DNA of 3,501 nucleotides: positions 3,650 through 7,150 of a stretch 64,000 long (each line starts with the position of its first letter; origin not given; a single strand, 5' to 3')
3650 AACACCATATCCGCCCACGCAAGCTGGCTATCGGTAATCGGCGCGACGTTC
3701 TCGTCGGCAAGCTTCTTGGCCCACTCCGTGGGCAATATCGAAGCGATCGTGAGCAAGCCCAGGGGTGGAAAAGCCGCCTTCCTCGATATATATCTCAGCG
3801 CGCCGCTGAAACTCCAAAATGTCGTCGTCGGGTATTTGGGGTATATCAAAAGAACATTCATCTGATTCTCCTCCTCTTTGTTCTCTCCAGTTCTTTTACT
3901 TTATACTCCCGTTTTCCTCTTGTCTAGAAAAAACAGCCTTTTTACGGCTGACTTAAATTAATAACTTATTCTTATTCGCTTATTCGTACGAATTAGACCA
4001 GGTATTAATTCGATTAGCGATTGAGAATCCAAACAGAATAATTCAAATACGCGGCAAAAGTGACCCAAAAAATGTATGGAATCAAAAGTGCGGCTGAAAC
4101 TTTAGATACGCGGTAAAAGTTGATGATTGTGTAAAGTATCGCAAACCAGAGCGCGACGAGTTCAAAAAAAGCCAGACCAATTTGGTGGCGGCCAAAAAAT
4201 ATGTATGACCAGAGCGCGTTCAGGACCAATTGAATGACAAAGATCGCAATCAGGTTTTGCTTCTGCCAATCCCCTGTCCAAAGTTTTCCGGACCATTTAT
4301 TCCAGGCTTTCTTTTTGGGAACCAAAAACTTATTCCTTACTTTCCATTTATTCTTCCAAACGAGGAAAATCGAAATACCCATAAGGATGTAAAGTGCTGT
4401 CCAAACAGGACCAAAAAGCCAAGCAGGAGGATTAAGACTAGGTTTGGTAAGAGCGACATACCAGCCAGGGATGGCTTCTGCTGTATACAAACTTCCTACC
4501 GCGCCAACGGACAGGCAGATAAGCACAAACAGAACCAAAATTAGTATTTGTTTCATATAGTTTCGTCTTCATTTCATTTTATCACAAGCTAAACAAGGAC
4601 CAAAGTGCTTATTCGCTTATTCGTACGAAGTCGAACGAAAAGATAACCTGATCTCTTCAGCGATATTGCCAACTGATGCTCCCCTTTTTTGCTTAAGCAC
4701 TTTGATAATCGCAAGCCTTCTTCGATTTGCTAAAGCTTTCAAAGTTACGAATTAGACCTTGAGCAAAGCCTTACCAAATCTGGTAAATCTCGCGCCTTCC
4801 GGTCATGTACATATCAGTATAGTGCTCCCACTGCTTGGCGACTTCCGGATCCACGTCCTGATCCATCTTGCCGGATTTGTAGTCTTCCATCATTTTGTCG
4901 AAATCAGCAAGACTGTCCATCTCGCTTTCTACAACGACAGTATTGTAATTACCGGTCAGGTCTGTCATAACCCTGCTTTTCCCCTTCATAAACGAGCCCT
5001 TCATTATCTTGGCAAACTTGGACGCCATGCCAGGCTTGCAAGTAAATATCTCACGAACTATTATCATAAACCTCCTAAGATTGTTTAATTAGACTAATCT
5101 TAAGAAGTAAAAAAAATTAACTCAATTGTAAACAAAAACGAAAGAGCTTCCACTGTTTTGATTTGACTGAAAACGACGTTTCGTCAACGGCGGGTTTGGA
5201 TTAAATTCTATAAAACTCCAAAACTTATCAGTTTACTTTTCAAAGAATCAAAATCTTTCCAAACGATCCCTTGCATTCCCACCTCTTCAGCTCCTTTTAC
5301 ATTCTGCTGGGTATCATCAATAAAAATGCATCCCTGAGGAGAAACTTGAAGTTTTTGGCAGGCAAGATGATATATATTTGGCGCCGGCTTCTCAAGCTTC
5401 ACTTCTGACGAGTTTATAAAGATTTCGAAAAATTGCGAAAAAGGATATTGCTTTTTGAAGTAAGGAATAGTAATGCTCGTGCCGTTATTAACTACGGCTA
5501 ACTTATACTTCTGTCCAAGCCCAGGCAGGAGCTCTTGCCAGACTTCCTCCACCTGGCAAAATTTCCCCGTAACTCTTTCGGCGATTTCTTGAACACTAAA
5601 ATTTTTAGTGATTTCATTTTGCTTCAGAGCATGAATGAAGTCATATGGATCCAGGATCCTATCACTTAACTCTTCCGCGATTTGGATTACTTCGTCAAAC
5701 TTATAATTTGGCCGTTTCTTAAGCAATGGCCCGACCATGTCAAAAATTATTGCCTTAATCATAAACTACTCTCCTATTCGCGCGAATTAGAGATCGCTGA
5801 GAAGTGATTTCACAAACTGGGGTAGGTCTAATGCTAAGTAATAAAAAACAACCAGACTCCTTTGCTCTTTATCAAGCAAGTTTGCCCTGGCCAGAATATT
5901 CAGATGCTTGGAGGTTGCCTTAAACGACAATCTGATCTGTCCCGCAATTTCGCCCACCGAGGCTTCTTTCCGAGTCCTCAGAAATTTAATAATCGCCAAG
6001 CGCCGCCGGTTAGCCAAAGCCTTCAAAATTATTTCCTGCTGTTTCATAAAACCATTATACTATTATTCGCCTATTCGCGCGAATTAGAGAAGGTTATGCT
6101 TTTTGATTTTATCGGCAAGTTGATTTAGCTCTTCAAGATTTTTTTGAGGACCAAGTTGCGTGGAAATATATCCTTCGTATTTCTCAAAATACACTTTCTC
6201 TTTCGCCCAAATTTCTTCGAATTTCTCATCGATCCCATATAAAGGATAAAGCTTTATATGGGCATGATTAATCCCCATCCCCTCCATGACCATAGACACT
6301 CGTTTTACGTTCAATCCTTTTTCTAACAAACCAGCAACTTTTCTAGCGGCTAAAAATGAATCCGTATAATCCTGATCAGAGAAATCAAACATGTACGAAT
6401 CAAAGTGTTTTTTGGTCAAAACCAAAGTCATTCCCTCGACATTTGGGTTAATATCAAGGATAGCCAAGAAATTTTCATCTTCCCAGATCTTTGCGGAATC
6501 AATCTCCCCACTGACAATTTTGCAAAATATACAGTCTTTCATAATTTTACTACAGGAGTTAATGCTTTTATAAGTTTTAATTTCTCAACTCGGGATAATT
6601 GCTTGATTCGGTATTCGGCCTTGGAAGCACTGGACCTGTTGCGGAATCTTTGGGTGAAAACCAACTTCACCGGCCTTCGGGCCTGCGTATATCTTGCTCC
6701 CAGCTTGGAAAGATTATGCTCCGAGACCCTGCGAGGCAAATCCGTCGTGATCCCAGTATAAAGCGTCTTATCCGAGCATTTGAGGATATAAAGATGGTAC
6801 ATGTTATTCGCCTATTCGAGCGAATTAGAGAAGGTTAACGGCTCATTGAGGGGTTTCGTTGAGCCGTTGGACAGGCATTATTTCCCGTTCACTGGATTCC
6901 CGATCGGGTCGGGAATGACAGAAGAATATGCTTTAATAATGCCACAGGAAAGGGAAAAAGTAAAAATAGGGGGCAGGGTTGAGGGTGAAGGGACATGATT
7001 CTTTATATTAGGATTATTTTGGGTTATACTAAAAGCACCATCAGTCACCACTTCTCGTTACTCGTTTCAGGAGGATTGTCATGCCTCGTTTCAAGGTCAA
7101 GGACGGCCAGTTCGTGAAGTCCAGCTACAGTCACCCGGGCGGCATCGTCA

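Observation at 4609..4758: Truncated arsR paralogue sits between the two halves of a split junction repeat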

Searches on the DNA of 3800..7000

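Call 74: search_rna_families(source=window, start=3800, end=7000, threshold=evalue, max_evalue=1)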
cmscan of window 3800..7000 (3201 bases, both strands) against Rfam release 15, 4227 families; matches with E-value up to 1: 1.
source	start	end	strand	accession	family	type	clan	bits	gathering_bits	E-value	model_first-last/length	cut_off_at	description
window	6344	6462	-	RF00291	snoR639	Gene; snRNA; snoRNA; HACA-box;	-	19.3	42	0.55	1-140/140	no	Small nucleolar RNA snoR639/H1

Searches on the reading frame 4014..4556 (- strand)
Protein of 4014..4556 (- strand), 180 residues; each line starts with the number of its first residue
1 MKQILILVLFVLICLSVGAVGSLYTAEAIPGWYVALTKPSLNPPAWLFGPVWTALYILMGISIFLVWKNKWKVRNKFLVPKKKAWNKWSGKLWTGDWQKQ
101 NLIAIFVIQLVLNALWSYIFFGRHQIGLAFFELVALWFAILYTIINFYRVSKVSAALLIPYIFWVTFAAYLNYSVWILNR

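Call 5: search_protein_families(library=pfam, proteins=[window:4014-4556:-], max_evalue=0.01)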
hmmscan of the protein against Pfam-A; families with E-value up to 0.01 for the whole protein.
window:4014-4556:- (180 aa): 1 family
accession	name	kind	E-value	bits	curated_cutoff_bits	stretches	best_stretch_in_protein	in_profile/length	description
PF03073.20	TspO_MBR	-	2.3e-47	160.8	24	1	10-177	1-145/145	TspO/MBR family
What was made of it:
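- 4014..4556 (-): TspO/MBR family gene, flanked by the TA-type motif copies. Pfam PF03073, E 2.3e-47 (call 5).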

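Call 26: find_related_loci(query=window:4017-4556:-, collection=genome_contigs, flank=6000)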
Query window:4017-4556:- (180 aa) in genome_contigs; peptide patterns used: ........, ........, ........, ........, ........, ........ (x = any residue, [..] = any of these).
600 stretches matched a pattern (row limit reached: there are more); 499 encode a relative of the query (tblastn E <= 1e-3); the best 80 are kept; 80 distinct loci.
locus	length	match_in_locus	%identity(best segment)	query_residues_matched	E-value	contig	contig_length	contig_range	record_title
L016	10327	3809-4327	65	7-179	1e-72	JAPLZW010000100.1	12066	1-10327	MAG: Candidatus Wolfebacteria bacterium isolate LacPavin_0920_WC70_MAG_44_7 LacPavin_0920_WC70_scaffold_609468, whole ge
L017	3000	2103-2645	61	1-180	5e-70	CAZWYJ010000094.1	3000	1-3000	MAG TPA_asm: uncultured Gammaproteobacteria bacterium isolate SRP294416_co1_128 genome assembly, contig: NODE_86322_leng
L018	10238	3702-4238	59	1-179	3e-68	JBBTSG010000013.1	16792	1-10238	MAG: Patescibacteria group bacterium isolate H43-bin076_1 H43_bin076_1_000000000013, whole genome shotgun sequence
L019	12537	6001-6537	61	1-179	5e-68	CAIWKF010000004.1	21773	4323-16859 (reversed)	MAG: Candidatus Staskawiczbacteria bacterium isolate Loclat_bin-05792 genome assembly, contig: bin-05792:004/137, whole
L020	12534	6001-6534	62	2-179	3e-67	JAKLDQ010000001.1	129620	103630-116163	MAG: Patescibacteria group bacterium isolate RA.bin113 RA.bin113_1, whole genome shotgun sequence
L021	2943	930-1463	59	2-179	2e-66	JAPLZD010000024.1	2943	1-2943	MAG: Candidatus Staskawiczbacteria bacterium isolate LacPavin_0920_SED5_MAG_39_11 LacPavin_0920_SED5_scaffold_1332931, w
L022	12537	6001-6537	55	1-179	2e-62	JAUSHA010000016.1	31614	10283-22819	MAG: bacterium isolate E14_metabat.bin.161 E14_k141_287911, whole genome shotgun sequence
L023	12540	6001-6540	53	1-180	6e-60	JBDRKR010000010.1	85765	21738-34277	MAG: Candidatus Nealsonbacteria bacterium isolate MEGAHIT-group-1.73 k141_1110697, whole genome shotgun sequence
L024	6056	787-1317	54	3-179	2e-56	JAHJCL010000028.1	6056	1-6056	MAG: Patescibacteria group bacterium isolate Modern_marine.mb.304 Modern_marine.mb.304_k141_1820014, whole genome shotgu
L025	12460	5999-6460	49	2-179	1e-46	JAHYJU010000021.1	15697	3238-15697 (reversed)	MAG: Patescibacteria group bacterium isolate KA30 NODE_1870_length_15697_cov_4.710662, whole genome shotgun sequence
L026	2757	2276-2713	48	11-179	1e-46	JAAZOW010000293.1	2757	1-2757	MAG: Methanomicrobiales archaeon isolate AS2HglBPFA_19 3818_AS2H, whole genome shotgun sequence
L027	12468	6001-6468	47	1-179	6e-45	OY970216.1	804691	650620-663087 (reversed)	MAG: uncultured bacterium isolate MFD03726.bin.1.29 genome assembly, chromosome: 1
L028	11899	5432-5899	47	1-179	2e-44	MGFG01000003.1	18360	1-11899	MAG: Candidatus Uhrbacteria bacterium RIFOXYC2_FULL_47_19 rifoxyc2_full_scaffold_1033, whole genome shotgun sequence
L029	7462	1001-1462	45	2-179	3e-43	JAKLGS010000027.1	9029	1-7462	MAG: Patescibacteria group bacterium isolate RA.bin45 RA.bin45_27, whole genome shotgun sequence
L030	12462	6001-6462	42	2-179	9e-43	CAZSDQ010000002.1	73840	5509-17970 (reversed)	MAG TPA_asm: uncultured Candidatus Saccharibacteria bacterium isolate binchicken_co117_468 genome assembly, contig: NODE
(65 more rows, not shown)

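Call 44: find_encoding_contigs(protein=window:4017-4556:-, flank=4000, max_places=10)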
Protein window:4017-4556:- (180 aa): 1 contig read that carries it; 1 place shown.
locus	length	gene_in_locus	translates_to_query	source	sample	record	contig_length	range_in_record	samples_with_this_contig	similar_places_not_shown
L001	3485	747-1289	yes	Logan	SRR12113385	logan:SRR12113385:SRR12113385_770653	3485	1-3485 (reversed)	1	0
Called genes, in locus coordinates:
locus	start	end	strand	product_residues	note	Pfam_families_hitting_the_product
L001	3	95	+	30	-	?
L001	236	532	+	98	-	-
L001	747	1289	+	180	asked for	PF03073:TspO_MBR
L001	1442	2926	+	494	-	PF02310:B12-binding (weak), PF04055:Radical_SAM, PF13282:DUF4070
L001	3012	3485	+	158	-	?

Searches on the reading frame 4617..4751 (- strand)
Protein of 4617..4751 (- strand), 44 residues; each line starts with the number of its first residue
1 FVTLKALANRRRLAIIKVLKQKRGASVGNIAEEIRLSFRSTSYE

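Call 5: search_protein_families(library=pfam, proteins=[window:4617-4751:-], max_evalue=0.01)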
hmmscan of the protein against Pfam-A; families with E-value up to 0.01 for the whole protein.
window:4617-4751:- (44 aa): 2 families
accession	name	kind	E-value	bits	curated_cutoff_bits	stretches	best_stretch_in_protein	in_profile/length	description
PF12840.13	HTH_20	-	0.00094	19.5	27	1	7-37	1-31/51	Helix-turn-helix domain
PF24035.1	DUF7344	-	0.0015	19.3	27.8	1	5-35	2-31/76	Domain of unknown function (DUF7344)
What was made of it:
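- On ArsR/SmtB family (fragment 4626-4745): On its own, the Pfam HTH_20 match reaches only 19.5 bits, below the 27-bit cutoff (call 5).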

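Call 22: find_homologous_proteins(query=window:4626-4748:-, max_evalue=0.001)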
Query seq(41 aa) (41 aa): 1 proteins with E <= 0.001 among 1 candidates.
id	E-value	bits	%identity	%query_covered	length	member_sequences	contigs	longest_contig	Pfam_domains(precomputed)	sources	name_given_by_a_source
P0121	2.8e-8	49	79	95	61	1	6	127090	PF12840.14,PF01022.27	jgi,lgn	-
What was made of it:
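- No near-identical full-length gene exists among 5.8e9 protein clusters, which include this MAG's proteome (call 22). No donor gene exists in the protein database, which includes this MAG (call 22).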

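Call 24: find_encoding_contigs(protein=P0121, flank=10000, max_places=6)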
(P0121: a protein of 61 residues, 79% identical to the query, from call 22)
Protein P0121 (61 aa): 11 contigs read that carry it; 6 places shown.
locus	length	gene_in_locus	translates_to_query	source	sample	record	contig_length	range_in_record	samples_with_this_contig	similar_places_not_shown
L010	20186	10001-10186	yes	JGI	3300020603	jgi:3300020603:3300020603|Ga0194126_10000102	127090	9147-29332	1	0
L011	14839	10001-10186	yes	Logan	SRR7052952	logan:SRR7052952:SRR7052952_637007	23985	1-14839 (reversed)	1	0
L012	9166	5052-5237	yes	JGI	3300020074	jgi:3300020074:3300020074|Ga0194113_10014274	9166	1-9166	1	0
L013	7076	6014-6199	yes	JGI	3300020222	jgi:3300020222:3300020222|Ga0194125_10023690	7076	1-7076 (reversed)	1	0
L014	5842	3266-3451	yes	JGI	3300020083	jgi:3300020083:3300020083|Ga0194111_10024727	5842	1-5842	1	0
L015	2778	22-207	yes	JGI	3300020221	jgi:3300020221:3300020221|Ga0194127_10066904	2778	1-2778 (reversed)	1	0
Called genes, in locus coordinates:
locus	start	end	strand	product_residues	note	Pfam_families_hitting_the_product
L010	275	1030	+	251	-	PF00318:Ribosomal_S2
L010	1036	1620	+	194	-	PF00889:EF_TS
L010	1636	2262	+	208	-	-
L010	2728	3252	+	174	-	-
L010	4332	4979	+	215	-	PF13419:HAD_2 (faint), PF00702:Hydrolase (weak)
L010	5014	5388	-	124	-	PF01219:DAGK_prokar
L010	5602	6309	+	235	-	PF01135:PCMT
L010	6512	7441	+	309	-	PF03462:PCRF, PF00472:RF-1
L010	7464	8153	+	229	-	PF00005:ABC_tran, PF13401:AAA_22 (weak), PF13304:AAA_21 (faint)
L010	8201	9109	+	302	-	PF18075:FtsX_ECD, PF02687:FtsX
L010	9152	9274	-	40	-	-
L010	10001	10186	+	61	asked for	PF12840:HTH_20, PF01022:HTH_5 (weak)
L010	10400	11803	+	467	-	-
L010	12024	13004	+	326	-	PF00188:CAP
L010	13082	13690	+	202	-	-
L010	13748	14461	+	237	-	PF04203:Sortase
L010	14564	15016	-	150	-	-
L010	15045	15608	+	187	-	-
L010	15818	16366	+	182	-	PF00657:Lipase_GDSL, PF13472:Lipase_GDSL_2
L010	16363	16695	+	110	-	PF01588:tRNA_bind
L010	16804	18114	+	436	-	PF22807:TrAA12, PF23500:DUF7133 (weak), PF07995:GSDH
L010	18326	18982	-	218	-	-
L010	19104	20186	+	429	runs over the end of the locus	PF02449:Glyco_hydro_42 (faint), PF01471:PG_binding_1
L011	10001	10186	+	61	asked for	PF12840:HTH_20, PF01022:HTH_5 (weak)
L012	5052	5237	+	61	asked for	PF12840:HTH_20, PF01022:HTH_5 (weak)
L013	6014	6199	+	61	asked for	PF12840:HTH_20, PF01022:HTH_5 (weak)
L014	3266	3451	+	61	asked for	PF12840:HTH_20, PF01022:HTH_5 (weak)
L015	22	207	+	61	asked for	PF12840:HTH_20, PF01022:HTH_5 (weak)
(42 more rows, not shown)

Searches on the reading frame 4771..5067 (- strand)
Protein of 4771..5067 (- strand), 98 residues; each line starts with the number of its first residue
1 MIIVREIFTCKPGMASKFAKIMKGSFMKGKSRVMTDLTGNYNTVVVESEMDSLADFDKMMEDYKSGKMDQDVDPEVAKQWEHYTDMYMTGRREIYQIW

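Call 5: search_protein_families(library=pfam, proteins=[window:4771-5067:-], max_evalue=0.01)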
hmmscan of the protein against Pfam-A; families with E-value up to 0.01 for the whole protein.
window:4771-5067:- (98 aa): 0 families

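Call 11: find_encoding_contigs(protein=window:4774-5067:-, flank=10000, max_places=10)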
Protein window:4774-5067:- (98 aa): 1 contig read that carries it; 1 place shown.
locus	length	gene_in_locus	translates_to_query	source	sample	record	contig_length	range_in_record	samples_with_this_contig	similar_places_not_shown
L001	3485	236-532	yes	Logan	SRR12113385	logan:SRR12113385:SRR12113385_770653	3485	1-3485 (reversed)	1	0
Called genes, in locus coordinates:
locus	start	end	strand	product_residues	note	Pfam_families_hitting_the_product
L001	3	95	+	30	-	?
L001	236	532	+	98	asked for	-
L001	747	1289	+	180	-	PF03073:TspO_MBR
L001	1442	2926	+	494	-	PF02310:B12-binding (weak), PF04055:Radical_SAM, PF13282:DUF4070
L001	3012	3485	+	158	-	?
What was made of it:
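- Tried and rejected: Exact look-ups of the 98-aa and TspO proteins returned only the same organism (L001; calls 11, 44).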

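Call 28: find_homologous_proteins(query=window:4774-5067:-)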
Query window:4774-5067:- (98 aa): 74 proteins with E <= 0.001 among 74 candidates.
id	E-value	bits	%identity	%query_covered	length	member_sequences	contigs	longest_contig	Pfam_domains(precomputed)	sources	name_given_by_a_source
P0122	1.0e-59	216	100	100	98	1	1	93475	-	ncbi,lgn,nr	ncbi:MAG: hypothetical protein HY336_00835 [Candidatus Doudnabacteria bacterium]|nr:hypothetical pro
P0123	4.7e-40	154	70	100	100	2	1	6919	-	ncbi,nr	ncbi:MAG: hypothetical protein HY545_00565 [Candidatus Doudnabacteria bacterium]|nr:hypothetical pro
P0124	1.5e-33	133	64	99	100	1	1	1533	-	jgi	jgi:hypothetical protein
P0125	2.3e-33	132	62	99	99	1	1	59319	-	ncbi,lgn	-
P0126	5.9e-33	131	64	99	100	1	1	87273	-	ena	-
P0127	1.6e-32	129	61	100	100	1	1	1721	-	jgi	jgi:hypothetical protein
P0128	2.7e-32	129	62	100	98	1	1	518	-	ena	-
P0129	3.6e-32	128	64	98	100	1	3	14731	-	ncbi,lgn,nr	ncbi:MAG: hypothetical protein HYW57_05595 [Ignavibacteriales bacterium]|nr:hypothetical protein [Ig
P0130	5.5e-32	128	63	99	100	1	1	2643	-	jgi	jgi:hypothetical protein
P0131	8.8e-32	127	62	99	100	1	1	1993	-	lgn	-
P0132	8.9e-32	127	61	99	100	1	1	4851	-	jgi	jgi:hypothetical protein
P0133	9.4e-32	127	61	99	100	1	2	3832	-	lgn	-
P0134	9.7e-32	127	62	99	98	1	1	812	-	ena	-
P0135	4.5e-31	125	60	99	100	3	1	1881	-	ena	-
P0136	5.7e-31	124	59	99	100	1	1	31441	-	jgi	jgi:hypothetical protein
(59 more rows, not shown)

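Call 29: find_encoding_contigs(protein=P0123, flank=10000, max_places=3)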
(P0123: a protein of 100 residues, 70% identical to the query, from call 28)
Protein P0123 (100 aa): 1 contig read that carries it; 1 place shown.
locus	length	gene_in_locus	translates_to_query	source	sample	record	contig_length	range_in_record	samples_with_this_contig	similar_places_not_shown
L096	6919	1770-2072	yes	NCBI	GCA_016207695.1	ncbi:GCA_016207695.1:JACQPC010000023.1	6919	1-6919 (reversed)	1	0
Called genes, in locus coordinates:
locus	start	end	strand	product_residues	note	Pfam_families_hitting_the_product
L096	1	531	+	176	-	PF02535:Zip (weak)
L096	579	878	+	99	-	PF08922:DUF1905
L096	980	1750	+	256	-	PF04234:CopC (weak), PF13473:Cupredoxin_1, PF00127:Copper-bind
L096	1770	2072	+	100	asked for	-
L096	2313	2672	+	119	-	-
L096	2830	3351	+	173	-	PF04308:RNaseH_like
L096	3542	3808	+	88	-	-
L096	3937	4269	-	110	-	PF00085:Thioredoxin, PF13098:Thioredoxin_2 (weak)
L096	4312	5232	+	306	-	PF00768:Peptidase_S11, PF13354:Beta-lactamase2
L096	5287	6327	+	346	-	PF00953:Glycos_transf_4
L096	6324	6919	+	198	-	PF07969:Amidohydro_3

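Call 30: find_encoding_contigs(protein=P0125, flank=8000, max_places=2)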
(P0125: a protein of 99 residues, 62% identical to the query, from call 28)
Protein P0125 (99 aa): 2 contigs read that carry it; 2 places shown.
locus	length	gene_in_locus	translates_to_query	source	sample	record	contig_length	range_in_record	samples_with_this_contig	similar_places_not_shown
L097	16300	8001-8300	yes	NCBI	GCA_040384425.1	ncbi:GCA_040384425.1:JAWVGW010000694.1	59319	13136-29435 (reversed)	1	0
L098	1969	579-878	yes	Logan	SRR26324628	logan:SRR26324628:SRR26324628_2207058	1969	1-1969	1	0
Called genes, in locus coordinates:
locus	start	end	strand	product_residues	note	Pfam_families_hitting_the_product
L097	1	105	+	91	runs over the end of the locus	-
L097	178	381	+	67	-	PF12728:HTH_17, PF13411:MerR_1, PF00376:MerR (weak)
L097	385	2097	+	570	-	PF01555:N6_N4_Mtase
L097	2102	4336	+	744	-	PF00270:DEAD, PF04851:ResIII, PF18766:SWI2_SNF2 (weak), PF27151:YagJ (weak)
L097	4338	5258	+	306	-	-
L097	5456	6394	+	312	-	PF24387:AEP-like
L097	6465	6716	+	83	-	-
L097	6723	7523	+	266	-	PF00561:Abhydrolase_1, PF00975:Thioesterase, PF12146:Hydrolase_4, PF12697:Abhydrolase_6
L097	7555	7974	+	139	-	PF00903:Glyoxalase (weak)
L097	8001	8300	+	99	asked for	-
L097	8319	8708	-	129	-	PF00903:Glyoxalase, PF22677:Ble-like_N (weak)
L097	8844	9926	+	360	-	PF00512:HisKA, PF02518:HATPase_c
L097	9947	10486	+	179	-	PF03449:GreA_GreB_N, PF01272:GreA_GreB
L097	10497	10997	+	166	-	-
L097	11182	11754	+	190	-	PF00730:HhH-GPD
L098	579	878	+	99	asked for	-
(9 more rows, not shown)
